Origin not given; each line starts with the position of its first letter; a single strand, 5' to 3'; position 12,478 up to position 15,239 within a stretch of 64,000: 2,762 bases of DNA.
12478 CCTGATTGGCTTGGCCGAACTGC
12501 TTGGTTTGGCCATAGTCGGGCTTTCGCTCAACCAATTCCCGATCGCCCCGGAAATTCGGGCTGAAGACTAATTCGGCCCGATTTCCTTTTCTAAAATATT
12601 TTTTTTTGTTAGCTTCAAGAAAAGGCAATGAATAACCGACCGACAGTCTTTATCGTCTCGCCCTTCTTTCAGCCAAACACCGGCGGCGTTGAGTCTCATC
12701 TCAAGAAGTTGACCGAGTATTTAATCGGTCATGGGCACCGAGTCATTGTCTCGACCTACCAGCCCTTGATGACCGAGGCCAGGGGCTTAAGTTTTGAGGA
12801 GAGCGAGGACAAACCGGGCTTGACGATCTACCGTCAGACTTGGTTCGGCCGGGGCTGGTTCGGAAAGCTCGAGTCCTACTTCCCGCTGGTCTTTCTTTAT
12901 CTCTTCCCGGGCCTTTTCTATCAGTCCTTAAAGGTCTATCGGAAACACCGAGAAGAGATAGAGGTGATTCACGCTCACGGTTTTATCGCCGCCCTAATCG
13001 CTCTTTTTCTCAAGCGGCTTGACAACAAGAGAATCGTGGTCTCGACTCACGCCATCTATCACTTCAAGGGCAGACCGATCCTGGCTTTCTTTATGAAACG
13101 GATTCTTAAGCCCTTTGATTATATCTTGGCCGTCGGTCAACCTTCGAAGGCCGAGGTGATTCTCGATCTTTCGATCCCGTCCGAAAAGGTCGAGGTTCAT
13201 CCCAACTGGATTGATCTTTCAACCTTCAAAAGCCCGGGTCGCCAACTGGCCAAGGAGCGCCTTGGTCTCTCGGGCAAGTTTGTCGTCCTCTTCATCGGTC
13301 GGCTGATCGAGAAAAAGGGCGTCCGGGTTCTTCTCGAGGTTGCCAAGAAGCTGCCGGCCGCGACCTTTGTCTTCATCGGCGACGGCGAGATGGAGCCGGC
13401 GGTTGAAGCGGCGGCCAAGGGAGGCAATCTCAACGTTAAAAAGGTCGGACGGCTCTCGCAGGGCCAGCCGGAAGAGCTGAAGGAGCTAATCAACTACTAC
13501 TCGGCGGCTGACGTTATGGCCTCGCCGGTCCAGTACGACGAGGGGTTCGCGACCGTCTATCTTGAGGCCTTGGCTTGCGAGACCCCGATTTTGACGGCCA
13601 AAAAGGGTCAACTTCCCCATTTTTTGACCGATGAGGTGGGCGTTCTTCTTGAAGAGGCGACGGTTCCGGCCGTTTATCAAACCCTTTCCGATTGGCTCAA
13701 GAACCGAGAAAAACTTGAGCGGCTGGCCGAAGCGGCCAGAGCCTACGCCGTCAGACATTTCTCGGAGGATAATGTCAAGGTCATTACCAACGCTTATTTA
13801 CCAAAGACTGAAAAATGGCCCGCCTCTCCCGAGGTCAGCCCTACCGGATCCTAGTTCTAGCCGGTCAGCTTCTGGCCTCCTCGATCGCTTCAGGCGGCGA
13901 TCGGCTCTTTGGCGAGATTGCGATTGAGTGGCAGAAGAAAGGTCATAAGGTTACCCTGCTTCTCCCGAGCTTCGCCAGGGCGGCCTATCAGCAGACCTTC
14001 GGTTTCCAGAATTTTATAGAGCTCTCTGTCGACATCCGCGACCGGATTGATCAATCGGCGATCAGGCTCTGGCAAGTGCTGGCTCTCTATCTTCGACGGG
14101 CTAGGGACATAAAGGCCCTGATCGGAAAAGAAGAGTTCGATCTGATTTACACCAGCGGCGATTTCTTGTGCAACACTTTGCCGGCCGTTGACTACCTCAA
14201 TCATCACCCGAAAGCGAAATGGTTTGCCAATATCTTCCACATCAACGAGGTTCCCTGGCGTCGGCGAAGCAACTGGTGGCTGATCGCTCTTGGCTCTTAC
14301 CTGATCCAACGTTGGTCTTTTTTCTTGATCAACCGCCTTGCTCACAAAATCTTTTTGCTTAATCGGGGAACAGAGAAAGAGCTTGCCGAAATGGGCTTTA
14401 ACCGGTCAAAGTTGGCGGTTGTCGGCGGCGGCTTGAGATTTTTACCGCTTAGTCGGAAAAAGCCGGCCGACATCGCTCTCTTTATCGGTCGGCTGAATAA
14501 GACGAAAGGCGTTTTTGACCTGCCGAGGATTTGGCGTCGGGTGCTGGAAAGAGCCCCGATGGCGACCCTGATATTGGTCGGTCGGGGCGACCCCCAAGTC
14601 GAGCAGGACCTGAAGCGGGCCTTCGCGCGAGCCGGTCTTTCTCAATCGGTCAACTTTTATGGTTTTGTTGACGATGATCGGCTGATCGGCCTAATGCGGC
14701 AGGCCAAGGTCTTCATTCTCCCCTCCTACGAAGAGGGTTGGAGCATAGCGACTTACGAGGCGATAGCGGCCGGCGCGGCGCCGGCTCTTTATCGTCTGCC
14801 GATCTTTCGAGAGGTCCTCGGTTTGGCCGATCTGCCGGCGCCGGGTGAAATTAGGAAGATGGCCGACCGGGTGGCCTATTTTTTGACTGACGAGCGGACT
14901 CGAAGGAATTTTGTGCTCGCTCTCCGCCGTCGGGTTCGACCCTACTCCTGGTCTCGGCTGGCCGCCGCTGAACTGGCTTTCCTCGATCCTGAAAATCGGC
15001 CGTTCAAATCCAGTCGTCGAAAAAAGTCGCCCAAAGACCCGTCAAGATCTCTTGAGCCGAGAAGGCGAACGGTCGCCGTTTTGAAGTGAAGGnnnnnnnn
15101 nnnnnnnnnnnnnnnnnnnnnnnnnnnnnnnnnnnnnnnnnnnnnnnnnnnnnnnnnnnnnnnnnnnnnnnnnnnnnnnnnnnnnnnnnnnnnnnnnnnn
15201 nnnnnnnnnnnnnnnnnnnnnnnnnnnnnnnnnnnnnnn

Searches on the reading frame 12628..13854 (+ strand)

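Call 12: search_protein_families(library=pfam, proteins=[window:12628-13854:+], max_evalue=0.01)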
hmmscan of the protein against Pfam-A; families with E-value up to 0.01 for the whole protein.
window:12628-13854:+ (408 aa): 7 families
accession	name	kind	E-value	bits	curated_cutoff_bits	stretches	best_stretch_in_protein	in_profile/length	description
PF00534.26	Glycos_transf_1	-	2.9e-26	92.5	26.4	1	211-371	8-170/172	Glycosyl transferases group 1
PF13692.12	Glyco_trans_1_4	-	4e-20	72.9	27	1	218-359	2-142/142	Glycosyl transferases group 1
PF13439.12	Glyco_transf_4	-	4.7e-19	69.5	28.5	1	19-198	2-169/170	Glycosyltransferase Family 4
PF13579.12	Glyco_trans_4_4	-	3.6e-11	44.1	29.7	1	19-194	1-158/158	Glycosyl transferase 4-like domain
PF13524.12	Glyco_trans_1_2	-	5.3e-07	30.1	25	1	234-379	4-134/144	Glycosyl transferase-like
PF08323.17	Glyco_transf_5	-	0.00023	21.4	22.7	0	103-144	121-169/239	Starch synthase catalytic domain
PF20706.3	GT4-conflict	-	0.0004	19.9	26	1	164-352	148-339/385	Family 4 Glycosyltransferase in conflict systems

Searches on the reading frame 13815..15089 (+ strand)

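Call 12: search_protein_families(library=pfam, proteins=[window:13815-15089:+], max_evalue=0.01)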
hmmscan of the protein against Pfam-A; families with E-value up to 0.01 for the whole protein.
window:13815-15089:+ (424 aa): 5 families
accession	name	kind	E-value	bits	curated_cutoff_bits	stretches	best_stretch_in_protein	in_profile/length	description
PF00534.26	Glycos_transf_1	-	3.1e-24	85.9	26.4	1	216-367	13-166/172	Glycosyl transferases group 1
PF13692.12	Glyco_trans_1_4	-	1.1e-19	71.5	27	1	220-359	3-142/142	Glycosyl transferases group 1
PF20706.3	GT4-conflict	-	2.6e-09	37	26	1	219-320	198-305/385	Family 4 Glycosyltransferase in conflict systems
PF13439.12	Glyco_transf_4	-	1.3e-05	25.7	28.5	1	27-206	3-165/170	Glycosyltransferase Family 4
PF13579.12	Glyco_trans_4_4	-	4.2e-05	24.4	29.7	1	27-205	2-157/158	Glycosyl transferase 4-like domain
